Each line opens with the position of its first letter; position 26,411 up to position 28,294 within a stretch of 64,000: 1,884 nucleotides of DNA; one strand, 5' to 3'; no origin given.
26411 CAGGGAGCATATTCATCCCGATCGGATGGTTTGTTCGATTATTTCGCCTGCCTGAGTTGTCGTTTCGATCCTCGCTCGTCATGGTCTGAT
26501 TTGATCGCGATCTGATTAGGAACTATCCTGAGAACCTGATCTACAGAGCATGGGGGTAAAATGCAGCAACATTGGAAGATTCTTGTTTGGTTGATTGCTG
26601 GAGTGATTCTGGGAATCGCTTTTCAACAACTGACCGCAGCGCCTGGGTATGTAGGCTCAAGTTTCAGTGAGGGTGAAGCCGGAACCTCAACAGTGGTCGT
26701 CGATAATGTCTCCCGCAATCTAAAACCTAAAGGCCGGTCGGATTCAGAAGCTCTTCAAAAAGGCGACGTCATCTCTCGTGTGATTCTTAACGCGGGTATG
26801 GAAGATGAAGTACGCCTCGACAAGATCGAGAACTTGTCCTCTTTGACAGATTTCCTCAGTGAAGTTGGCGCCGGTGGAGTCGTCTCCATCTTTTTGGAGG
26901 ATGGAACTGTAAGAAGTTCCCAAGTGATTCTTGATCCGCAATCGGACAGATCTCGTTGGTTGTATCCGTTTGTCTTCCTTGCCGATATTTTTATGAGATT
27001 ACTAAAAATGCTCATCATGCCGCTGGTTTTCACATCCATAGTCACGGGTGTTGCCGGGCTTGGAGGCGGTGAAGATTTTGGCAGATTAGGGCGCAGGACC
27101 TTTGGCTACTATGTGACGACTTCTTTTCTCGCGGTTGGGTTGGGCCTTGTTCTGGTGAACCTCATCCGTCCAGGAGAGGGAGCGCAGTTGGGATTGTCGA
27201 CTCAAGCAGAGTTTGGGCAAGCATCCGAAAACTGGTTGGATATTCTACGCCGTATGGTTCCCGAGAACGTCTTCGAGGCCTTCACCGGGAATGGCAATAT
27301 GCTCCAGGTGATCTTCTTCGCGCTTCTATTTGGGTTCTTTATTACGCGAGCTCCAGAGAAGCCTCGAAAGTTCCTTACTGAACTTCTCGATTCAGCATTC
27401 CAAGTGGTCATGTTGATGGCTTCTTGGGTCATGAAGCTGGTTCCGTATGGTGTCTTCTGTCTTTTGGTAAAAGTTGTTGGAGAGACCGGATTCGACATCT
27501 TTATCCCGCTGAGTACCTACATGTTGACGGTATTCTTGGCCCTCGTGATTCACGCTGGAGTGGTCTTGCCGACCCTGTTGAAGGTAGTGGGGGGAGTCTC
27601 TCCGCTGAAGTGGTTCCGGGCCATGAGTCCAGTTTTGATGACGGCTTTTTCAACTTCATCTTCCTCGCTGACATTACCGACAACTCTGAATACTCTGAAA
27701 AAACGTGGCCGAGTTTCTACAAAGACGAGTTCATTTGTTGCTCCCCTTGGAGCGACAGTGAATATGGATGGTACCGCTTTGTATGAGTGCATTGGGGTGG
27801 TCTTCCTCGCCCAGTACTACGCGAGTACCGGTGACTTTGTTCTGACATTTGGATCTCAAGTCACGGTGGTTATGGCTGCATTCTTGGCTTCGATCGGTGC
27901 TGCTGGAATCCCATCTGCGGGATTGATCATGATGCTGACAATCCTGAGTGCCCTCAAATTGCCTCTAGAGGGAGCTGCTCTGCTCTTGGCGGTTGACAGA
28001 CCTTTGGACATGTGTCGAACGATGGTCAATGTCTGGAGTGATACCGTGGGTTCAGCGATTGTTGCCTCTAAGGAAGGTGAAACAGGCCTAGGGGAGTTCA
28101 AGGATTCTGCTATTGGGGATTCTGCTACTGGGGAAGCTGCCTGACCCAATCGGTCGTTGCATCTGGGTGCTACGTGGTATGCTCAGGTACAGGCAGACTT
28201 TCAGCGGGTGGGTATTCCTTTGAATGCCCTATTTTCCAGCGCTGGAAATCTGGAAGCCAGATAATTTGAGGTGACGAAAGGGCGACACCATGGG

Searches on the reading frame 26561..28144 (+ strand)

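Call 78: search_protein_families(library=pfam, proteins=[window:26561-28144:+], max_evalue=0.001)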
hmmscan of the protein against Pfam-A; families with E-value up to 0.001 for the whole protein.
window:26561-28144:+ (527 aa): 1 family
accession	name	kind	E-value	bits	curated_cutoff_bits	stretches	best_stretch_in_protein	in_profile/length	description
PF00375.23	SDF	-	7.7e-117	391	27.9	1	137-503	26-386/387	Sodium:dicarboxylate symporter family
